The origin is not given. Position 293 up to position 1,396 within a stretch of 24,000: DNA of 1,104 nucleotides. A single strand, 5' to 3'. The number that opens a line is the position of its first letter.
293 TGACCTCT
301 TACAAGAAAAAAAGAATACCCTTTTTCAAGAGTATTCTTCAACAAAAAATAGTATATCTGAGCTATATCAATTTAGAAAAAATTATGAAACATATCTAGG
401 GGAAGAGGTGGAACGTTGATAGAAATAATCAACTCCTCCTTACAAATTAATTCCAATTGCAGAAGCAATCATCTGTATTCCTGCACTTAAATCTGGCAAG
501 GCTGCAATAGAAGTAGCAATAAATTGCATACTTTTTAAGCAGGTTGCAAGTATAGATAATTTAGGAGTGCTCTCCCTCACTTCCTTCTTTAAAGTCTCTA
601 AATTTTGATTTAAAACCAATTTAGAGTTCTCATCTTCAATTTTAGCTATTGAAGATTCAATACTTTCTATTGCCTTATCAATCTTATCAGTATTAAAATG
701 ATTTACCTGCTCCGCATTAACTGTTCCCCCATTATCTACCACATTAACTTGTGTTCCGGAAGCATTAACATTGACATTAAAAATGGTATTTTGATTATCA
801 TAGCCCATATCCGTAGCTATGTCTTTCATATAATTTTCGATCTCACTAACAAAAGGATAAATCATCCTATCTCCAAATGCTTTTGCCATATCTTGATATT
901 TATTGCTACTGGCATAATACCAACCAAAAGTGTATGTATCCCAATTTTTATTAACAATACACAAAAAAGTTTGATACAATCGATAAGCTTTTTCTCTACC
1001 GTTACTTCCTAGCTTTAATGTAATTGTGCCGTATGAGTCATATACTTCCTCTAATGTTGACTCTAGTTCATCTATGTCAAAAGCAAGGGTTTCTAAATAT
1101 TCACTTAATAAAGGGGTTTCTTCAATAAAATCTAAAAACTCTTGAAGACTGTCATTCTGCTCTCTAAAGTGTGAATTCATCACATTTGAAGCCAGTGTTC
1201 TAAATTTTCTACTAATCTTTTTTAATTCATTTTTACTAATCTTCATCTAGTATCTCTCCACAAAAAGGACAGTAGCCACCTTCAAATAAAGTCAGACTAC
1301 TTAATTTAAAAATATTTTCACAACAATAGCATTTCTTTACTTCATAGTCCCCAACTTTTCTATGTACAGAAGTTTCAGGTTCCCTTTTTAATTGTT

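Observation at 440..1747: Translationally coupled double-zinc-ribbon protein plus C-terminal membrane-hairpin protein: candidate undescribed two-gene defence/abortive-infection (or addiction) module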

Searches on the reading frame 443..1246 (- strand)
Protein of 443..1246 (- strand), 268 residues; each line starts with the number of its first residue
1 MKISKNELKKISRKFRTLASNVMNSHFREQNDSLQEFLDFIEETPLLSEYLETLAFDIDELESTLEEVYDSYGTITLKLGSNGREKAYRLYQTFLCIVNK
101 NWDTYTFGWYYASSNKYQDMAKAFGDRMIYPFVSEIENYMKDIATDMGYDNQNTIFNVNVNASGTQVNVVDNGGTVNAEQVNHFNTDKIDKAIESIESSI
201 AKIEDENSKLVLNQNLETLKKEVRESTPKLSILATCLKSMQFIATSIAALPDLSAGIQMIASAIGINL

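Call 4: search_protein_families(library=pfam, proteins=[window:443-1246:-], max_evalue=1)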
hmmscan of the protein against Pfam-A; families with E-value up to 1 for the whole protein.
window:443-1246:- (268 aa): 4 families
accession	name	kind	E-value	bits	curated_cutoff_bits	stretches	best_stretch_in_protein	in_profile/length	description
PF18515.6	Rh5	-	0.0063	16.7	26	1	128-234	69-171/255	Rh5 coiled-coil domain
PF10153.14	Efg1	-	0.026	15.3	25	0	177-223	51-97/113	rRNA-processing protein Efg1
PF17781.7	RPN1_RPN2_N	-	0.037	13.9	22.4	1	197-243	2-44/301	RPN1 N-terminal domain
PF16233.10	DUF4893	-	0.18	11.8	36.2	1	71-107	58-93/169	Domain of unknown function (DUF4893)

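Call 5: search_protein_families(library=padloc, proteins=[window:443-1246:-], max_evalue=1)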
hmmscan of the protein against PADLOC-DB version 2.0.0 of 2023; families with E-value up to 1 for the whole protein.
window:443-1246:- (268 aa): 7 families
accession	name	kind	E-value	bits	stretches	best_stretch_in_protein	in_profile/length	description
PDLC04449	PDC-M14B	-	1.4e-79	265.5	1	1-264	1-262/267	-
PDLC04451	PDC-M14B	-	2.8e-56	189.1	1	1-261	1-258/261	-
PDLC04453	PDC-M14B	-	5.2e-29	99.6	1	4-247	3-252/276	-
PDLC04448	PDC-M14B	-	1.2e-19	69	1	6-247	5-248/275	-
PDLC04452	PDC-M14B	-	2.1e-17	61.4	1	2-229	5-236/276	-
PDLC04450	PDC-M14B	-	2.3e-11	41.8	1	13-251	6-249/266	-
PDLC03859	LmuB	-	0.00073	16.8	1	6-231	283-425/611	-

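Call 8: search_protein_families(library=ncbifam, proteins=[window:443-1246:-], max_evalue=0.1)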
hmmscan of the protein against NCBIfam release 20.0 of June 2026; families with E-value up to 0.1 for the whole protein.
window:443-1246:- (268 aa): 1 family
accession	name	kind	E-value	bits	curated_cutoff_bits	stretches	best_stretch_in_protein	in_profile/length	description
NF001851.0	PRK00571.2-4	equivalog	0.063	13.3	131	0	164-221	67-127/135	F0F1 ATP synthase subunit epsilon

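Call 9: search_protein_families(library=phrogs, proteins=[window:443-1246:-], max_evalue=0.1)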
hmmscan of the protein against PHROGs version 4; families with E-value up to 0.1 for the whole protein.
window:443-1246:- (268 aa): 11 families
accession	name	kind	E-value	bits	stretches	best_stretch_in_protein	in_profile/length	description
phrog_29607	-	unknown function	0.0017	19.4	1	180-245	69-136/168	-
phrog_18186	-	tail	0.0046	16.7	1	152-205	454-507/582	baseplate wedge subunit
phrog_22393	-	unknown function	0.0087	16.8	1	147-203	135-193/195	-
phrog_13632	-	unknown function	0.014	16.8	1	185-225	45-84/119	-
phrog_24630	-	head and packaging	0.019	15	0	29-84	45-98/390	virion structural protein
phrog_35895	-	unknown function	0.054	14.2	1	82-195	37-152/185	-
phrog_28958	-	unknown function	0.068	13.7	1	137-212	20-94/295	-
phrog_8464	-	unknown function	0.078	14.3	0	152-217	31-97/115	-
phrog_27087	-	unknown function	0.085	14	0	80-102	9-31/112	-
phrog_10613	-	tail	0.094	13.5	0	5-74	23-91/237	tail length tape measure protein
phrog_19968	-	unknown function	0.095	13.6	0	100-135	18-50/56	-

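Call 11: find_homologous_proteins(query=window:443-1246:-)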
Query window:443-1246:- (268 aa): 79 proteins with E <= 0.001 among 1144 candidates.
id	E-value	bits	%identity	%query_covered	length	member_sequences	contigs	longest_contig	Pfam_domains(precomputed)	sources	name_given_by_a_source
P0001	4.4e-169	578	99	100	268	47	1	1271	-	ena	-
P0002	1.8e-166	570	100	98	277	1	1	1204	-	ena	-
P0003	1.5e-98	348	58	100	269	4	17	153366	-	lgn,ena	-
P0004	4.3e-98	346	57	100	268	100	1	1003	-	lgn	-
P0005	4.7e-97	343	56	100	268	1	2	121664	-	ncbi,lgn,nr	ncbi:TPA: conjugal transfer protein [Streptococcus agalactiae]|nr:conjugal transfer protein [Strepto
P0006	1.6e-96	341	57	99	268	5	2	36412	-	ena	-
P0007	2.1e-96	340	56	100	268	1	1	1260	-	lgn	-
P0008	3.6e-96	340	58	99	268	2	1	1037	-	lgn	-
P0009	5.2e-95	336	55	100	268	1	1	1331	-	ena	-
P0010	2.0e-94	334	58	99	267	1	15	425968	-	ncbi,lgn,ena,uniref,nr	ncbi:hypothetical protein [Aminobacterium mobile]|uniref:hypothetical protein n=1 Tax=Aminobacterium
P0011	4.2e-92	326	54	100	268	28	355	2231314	-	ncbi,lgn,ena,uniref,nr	ncbi:TPA: conjugal transfer protein [Streptococcus agalactiae]|uniref:hypothetical protein n=1 Tax=S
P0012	3.6e-91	323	56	100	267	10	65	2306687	-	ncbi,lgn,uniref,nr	ncbi:TPA: conjugal transfer protein [Streptococcus suis]|uniref:Conjugal transfer protein n=1 Tax=St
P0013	6.6e-91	322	54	100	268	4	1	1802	-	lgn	-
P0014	1.1e-90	322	55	100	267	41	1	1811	-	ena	-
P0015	4.8e-90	320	53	100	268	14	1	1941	-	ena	-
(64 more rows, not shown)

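Call 19: find_encoding_contigs(protein=P0011, flank=10000, max_places=6)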
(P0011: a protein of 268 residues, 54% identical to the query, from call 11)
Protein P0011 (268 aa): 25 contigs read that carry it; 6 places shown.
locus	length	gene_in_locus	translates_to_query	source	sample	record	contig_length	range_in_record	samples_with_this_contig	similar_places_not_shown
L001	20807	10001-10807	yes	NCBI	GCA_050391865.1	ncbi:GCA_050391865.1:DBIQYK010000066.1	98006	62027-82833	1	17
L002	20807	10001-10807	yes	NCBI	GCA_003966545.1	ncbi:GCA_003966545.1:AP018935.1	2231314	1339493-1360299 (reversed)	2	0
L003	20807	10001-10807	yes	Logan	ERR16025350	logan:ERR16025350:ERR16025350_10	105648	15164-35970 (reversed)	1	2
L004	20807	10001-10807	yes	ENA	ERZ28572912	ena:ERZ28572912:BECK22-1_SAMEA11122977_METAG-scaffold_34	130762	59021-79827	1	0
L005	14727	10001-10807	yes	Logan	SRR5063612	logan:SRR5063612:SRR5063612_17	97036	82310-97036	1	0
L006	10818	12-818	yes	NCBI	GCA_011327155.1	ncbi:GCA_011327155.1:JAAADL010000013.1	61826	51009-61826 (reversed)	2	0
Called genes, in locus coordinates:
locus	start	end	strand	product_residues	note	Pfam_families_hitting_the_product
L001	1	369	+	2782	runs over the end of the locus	PF07669:Eco57I (weak), PF28553:WH_1, PF28554:DUF8437, PF00176:SNF2-rel_dom (faint), PF04851:ResIII (weak), PF28555:Helicase_dom, PF00271:Helicase_C (weak)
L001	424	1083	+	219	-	-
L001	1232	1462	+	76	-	PF13443:HTH_26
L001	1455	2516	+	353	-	PF00145:DNA_methylase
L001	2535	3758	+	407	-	PF00145:DNA_methylase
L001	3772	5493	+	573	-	PF11564:BpuJI_N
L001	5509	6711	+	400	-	PF09563:RE_LlaJI (weak)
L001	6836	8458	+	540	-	PF02463:SMC_N, PF13175:AAA_15, PF13476:AAA_23, PF13555:AAA_29, PF13304:AAA_21 (faint), PF13175:AAA_15, PF20469:OLD-like_TOPRIM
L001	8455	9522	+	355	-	PF13245:AAA_19 (weak), PF00580:UvrD-helicase, PF01443:Viral_helicase1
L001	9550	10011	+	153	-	PF07754:Ribosomal_aS21 (faint), PF08271:Zn_Ribbon_TF (faint)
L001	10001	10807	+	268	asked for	-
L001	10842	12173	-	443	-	PF03432:Relaxase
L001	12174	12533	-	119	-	PF21983:NikA-like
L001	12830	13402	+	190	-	PF00440:TetR_N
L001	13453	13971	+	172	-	PF08020:DUF1706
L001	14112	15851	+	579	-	PF00664:ABC_membrane, PF00005:ABC_tran, PF02463:SMC_N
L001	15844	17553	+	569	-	PF00664:ABC_membrane, PF00005:ABC_tran, PF02463:SMC_N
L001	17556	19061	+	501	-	PF02463:SMC_N (faint), PF13555:AAA_29 (faint), PF00005:ABC_tran, PF13166:AAA_13 (faint), PF13238:AAA_18 (faint), PF13304:AAA_21 (weak), PF00005:ABC_tran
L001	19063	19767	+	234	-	PF02361:CbiQ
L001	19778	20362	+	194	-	PF09605:Trep_Strep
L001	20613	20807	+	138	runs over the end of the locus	PF04545:Sigma70_r4 (weak)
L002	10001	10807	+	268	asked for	-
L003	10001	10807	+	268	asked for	-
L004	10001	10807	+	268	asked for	-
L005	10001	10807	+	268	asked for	-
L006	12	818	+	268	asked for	-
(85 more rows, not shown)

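Call 20: find_encoding_contigs(protein=P0010, flank=10000, max_places=4)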
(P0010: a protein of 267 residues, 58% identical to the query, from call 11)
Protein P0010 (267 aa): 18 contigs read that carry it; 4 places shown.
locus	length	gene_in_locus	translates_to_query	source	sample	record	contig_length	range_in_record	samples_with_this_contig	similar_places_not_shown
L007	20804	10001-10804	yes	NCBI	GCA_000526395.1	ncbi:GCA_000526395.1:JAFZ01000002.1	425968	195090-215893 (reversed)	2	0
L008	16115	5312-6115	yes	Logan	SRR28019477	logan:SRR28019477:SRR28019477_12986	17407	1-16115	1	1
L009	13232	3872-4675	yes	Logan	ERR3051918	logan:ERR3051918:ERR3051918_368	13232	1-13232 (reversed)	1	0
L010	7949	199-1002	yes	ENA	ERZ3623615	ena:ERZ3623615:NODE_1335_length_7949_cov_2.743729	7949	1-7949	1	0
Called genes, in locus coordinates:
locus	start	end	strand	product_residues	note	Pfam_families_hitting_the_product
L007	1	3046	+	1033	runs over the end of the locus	PF04313:HSDR_N, PF00270:DEAD, PF04851:ResIII, PF18766:SWI2_SNF2, PF22679:T1R_D3-like, PF12008:EcoR124_C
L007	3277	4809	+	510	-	PF00117:GATase, PF07722:Peptidase_C26, PF02540:NAD_synthase (weak), PF00958:GMP_synt_C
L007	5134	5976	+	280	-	PF12833:HTH_18, PF00165:HTH_AraC (weak), PF06445:GyrI-like, PF14526:Cass2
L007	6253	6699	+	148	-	PF03852:Vsr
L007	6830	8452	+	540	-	PF02463:SMC_N, PF13175:AAA_15, PF13476:AAA_23, PF13555:AAA_29, PF13304:AAA_21 (weak), PF20469:OLD-like_TOPRIM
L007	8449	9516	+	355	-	PF13245:AAA_19, PF00580:UvrD-helicase, PF01443:Viral_helicase1 (weak)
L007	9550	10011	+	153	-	-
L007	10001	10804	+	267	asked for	-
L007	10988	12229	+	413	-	PF01594:AI-2E_transport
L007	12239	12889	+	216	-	PF03205:MobB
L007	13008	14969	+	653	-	PF03030:H_PPase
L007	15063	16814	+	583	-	PF01807:Zn_ribbon_DnaG, PF08275:DNAG_N, PF01751:Toprim, PF13155:Toprim_2, PF13362:Toprim_3 (weak), PF13662:Toprim_4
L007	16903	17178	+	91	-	PF01479:S4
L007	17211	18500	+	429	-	PF03952:Enolase_N, PF13378:MR_MLE_C (faint), PF00113:Enolase_C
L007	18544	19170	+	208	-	PF06971:Put_DNA-bind_N, PF02629:CoA_binding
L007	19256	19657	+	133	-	-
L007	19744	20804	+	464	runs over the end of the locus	PF21760:SecD_1st, PF22599:SecDF_P1_head, PF00873:ACR_tran (weak), PF03176:MMPL (weak), PF02355:SecD_SecF_C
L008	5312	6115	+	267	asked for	-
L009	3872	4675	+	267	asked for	-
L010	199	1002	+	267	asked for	-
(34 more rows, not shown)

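Call 25: search_solved_structures(query=A1, max_evalue=1)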
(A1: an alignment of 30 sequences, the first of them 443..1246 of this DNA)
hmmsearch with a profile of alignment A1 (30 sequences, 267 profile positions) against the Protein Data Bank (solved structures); distinct sequences matched with E-value up to 1: 7.
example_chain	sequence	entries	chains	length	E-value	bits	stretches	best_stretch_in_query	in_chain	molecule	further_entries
3jqh_A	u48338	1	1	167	0.0015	21.4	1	183-257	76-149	C-type lectin domain family 4 member M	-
8qaf_A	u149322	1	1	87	0.083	15.7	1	172-239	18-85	sc-apCC-8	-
9sob_J32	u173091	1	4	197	0.32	13.8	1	168-248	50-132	Nuclear pore complex protein NUP62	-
9sob_J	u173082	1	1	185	0.33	13.7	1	168-248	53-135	Nuclear pore complex protein NUP62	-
6v85_F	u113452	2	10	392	0.96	12.2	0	172-253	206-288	Phosphoprotein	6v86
2dnx_A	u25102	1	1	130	0.98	12.2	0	178-239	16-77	Syntaxin-12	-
2cwk_A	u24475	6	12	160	0.99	12.2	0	4-48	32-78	nucleoside-diphosphate kinase | Nucleoside diphosphate kinase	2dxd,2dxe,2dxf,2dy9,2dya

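Call 28: find_related_loci(query=A1, collection=genome_contigs, flank=10000)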
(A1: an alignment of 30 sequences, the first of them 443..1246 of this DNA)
Query A1 (268 aa) in genome_contigs; peptide patterns used: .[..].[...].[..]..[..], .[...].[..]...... (x = any residue, [..] = any of these).
118 stretches matched a pattern; 21 encode a relative of the query (tblastn E <= 1e-3); 21 distinct loci.
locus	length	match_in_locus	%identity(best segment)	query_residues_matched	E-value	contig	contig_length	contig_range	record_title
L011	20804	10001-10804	99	1-268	2e-180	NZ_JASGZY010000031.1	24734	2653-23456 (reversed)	Streptococcus mitis strain OMI649 OMI649_00031, whole genome shotgun sequence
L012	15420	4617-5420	57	1-268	2e-108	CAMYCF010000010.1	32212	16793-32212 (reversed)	MAG TPA_asm: uncultured Mobilibacterium sp. isolate SRR17635707_bin.15_metaWRAP_v1.3_MAG genome assembly, contig: ERZ142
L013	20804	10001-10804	57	1-268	4e-106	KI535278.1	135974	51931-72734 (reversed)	Eubacterium brachy ATCC 33089 genomic scaffold Scaffold194, whole genome shotgun sequence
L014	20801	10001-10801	54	1-268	8e-98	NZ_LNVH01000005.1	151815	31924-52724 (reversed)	Streptococcus oralis subsp. tigurinus strain 859 S.tigurinus-859_Contig005, whole genome shotgun sequence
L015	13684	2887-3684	54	1-267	2e-96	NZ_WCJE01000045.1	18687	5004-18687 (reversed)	Streptococcus suis strain AP_SS21 45, whole genome shotgun sequence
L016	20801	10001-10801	53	1-268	4e-96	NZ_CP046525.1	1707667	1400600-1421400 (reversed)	Streptococcus infantis strain SO chromosome, complete genome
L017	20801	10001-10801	53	1-268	7e-95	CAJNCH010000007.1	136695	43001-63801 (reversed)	unidentified bacterium isolate Streptococcus species genome assembly, contig: NODE_7_length_136695_cov_71.6177, whole ge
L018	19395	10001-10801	53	1-268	4e-94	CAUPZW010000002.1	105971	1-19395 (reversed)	MAG TPA_asm: Streptococcus mitis isolate ERR9969033_bin.12_MetaWRAP_v1.3_MAG genome assembly, contig: ERZ21615744.29, wh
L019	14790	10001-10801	53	1-268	9e-94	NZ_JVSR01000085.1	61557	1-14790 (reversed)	Streptococcus parasanguinis strain 139.rep2_SPAR 731_61557_1044909_442_,...,14+, whole genome shotgun sequence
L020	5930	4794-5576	53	1-262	2e-92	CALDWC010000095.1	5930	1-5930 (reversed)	MAG TPA_asm: uncultured Treponema sp. isolate SRR12395647_bin.151_CONCOCT_v1.1_MAG genome assembly, contig: ERZ1673752.8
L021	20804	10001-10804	50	1-268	8e-89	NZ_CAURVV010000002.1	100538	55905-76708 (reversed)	MAG: uncultured Granulicatella sp. isolate ERR9969160_bin.13_MetaWRAP_v1.3_MAG ERZ21615780.129, whole genome shotgun seq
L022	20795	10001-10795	48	1-266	1e-84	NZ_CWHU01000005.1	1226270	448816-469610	Anaerococcus jeddahensis strain SB3, whole genome shotgun sequence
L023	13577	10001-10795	47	1-266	2e-82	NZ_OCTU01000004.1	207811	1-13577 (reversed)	Urinicoccus timonensis strain Marseille-P3926, whole genome shotgun sequence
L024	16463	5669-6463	47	1-266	4e-81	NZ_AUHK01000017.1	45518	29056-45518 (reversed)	Helcococcus sueciensis DSM 17243 G534DRAFT_scaffold00015.15_C, whole genome shotgun sequence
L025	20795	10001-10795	47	1-266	2e-82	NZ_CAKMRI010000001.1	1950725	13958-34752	Mediannikoviicoccus vaginalis strain Marseille-Q5883, whole genome shotgun sequence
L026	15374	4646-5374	37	1-241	4e-47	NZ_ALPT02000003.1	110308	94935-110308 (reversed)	Alkalihalobacillus alcalophilus ATCC 27647 = CGMCC 1.3604 strain AV1934 contig00003, whole genome shotgun sequence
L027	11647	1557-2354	34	1-265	4e-43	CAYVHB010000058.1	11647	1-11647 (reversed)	MAG TPA_asm: uncultured Oscillospiraceae bacterium isolate SRP263991_co4_306 genome assembly, contig: NODE_8647_length_1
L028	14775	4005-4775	28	1-260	5e-35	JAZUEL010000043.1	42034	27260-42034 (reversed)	MAG: Oscillospiraceae bacterium isolate T1900045299_TH20190069.MAGScoT_cleanbin_000021 SGB_6132_k141_25529, whole genome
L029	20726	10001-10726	29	1-243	6e-30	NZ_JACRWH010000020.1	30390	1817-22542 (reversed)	Holdemanella hominis strain L34 G9_D3_34_ctg0020, whole genome shotgun sequence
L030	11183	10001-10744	28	1-257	3e-27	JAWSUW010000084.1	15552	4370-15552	MAG: Bacillota bacterium isolate B4G8H2-05 NODE_84_length_15552_cov_3.762908, whole genome shotgun sequence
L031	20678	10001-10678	28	1-229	1e-21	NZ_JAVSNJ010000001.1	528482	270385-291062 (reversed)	Sphaerochaeta sp. PS 1, whole genome shotgun sequence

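Call 31: predict_structure(alignment_id=A1)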
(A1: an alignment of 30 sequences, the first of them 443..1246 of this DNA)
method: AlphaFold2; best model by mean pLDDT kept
length: 268 residues; sequences in the alignment: 30
mean_pLDDT: 83.7   pTM: 0.56
mean pLDDT of the five models: 83.7, 83.0, 82.5, 81.5, 80.1
residues with pLDDT >= 90: 139; 70-90: 90; 50-70: 8; < 50: 31
segments of 3 or more residues with pLDDT < 50: 151-181
pLDDT, mean of each block of 10 residues (from residue 1): 84 96 96 98 95 91 94 88 92 97 95 94 96 93 79 38 37 37 71 89 88 91 83 91 78 86 84
secondary structure, 60 per line:
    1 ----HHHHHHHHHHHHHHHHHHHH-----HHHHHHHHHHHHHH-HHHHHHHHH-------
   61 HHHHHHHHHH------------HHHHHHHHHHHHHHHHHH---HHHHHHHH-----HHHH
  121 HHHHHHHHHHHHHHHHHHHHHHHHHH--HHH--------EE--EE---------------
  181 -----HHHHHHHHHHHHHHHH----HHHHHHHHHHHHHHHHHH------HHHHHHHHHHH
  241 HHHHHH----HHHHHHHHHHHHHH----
elements in order: H5-24 H30-43 H45-53 H61-70 H83-100 H104-111 H117-146 H186-201 H206-223 H230-246 H251-264

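Call 34: search_protein_families(library=pfam, proteins=[L001:6782-8455:+, L001:8455-9519:+, L021:10821-11642:+, L014:10913-12109:+, L015:1086-2405:+, L017:7233-8042:+, L017:8067-9311:+, L022:5917-6501:+, L022:6501-7340:+, L022:7516-8694:+], max_evalue=0.001)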
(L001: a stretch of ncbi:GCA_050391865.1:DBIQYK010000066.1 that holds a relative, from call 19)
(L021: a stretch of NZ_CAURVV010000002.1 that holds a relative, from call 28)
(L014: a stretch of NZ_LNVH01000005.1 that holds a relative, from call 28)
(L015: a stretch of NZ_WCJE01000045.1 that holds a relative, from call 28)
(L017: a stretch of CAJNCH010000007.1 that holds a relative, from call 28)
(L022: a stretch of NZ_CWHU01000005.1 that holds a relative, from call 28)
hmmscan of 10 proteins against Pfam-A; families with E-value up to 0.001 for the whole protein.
L001:6782-8455:+ (558 aa): 6 families
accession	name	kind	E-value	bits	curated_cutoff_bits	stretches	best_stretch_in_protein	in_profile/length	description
PF13175.12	AAA_15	-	8.2e-21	75.5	32.1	1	21-343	3-372/374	AAA ATPase domain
PF02463.25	SMC_N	-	3.1e-18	66.5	40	2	21-86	2-67/220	RecF/RecN/SMC N terminal domain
PF13476.12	AAA_23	-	1.3e-14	55.8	27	1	23-247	1-166/201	AAA domain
PF13304.12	AAA_21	-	2.1e-11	44.9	27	2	44-90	1-60/304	AAA domain, putative AbiEii toxin, Type IV TA system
PF20469.4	OLD-like_TOPRIM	-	5.5e-11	43.3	23.2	1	387-452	1-67/67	Overcoming lysogenization defect protein-like, TOPRIM domain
PF13555.12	AAA_29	-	2.7e-08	33.9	27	1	22-70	2-50/61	P-loop containing region of AAA domain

L001:8455-9519:+ (355 aa): 5 families
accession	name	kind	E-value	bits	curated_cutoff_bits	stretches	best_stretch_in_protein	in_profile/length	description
PF00580.27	UvrD-helicase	-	6.9e-11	42.8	23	1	104-180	179-254/271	UvrD/REP helicase N-terminal domain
PF01443.25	Viral_helicase1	-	1.1e-10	42.2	21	1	113-341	33-227/228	Viral superfamily 1 RNA helicase core domain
PF13245.12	AAA_19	-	1.1e-07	32.6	25.1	1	7-180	17-132/134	AAA domain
PF13361.12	UvrD_C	-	0.00017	21.6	25.6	1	275-340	278-345/350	UvrD-like helicase C-terminal domain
PF13538.12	UvrD_C_2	-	0.00032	20.9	27.4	0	320-341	31-52/52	UvrD-like helicase C-terminal domain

L021:10821-11642:+ (274 aa): 1 family
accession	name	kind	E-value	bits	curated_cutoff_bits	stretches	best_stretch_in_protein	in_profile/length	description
PF14355.11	Abi_C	-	2.6e-22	79.2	24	1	183-264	2-83/83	Abortive infection C-terminus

L014:10913-12109:+ (399 aa): 3 families
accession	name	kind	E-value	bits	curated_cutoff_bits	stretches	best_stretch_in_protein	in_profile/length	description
PF00069.31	Pkinase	-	1.2e-26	94.1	31.7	1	161-353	4-193/263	Protein kinase domain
PF07714.23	PK_Tyr_Ser-Thr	-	1.9e-21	77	23.1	1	162-304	5-151/258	Protein tyrosine and serine/threonine kinase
PF17667.7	Pkinase_fungal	-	5.1e-06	25.9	24.1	1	261-314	295-338/387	Fungal protein kinase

L015:1086-2405:+ (440 aa): 1 family
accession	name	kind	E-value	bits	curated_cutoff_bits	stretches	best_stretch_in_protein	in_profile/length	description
PF02687.27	FtsX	-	0.00012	22.6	25.5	1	65-178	11-119/120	FtsX-like permease C-terminal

L017:7233-8042:+ (270 aa): 1 family
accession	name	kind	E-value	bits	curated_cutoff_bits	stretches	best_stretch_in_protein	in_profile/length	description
PF10112.14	Halogen_Hydrol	-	7.7e-07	29.7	29.8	1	206-263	133-190/191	5-bromo-4-chloroindolyl phosphate hydrolysis protein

L017:8067-9311:+ (415 aa): 1 family
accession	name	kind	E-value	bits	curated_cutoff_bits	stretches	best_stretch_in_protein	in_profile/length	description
PF05816.16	TelA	-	1.4e-21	77.4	30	1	56-386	3-325/332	Toxic anion resistance protein (TelA)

L022:5917-6501:+ (195 aa): 1 family
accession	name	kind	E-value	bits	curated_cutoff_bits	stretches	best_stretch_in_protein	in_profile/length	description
PF13338.12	AbiEi_4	-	4.3e-10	40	25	1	10-48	9-48/49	Transcriptional regulator, AbiEi antitoxin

L022:6501-7340:+ (280 aa): 1 family
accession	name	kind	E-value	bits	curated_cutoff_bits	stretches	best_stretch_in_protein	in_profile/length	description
PF08843.17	AbiEii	-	9.4e-39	134.2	22.5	1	33-265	1-234/238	Nucleotidyl transferase AbiEii toxin, Type IV TA system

L022:7516-8694:+ (393 aa): 1 family
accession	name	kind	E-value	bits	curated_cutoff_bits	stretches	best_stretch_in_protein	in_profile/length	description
PF08867.16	FRG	-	1.2e-15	58.6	25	1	24-108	3-90/94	FRG domain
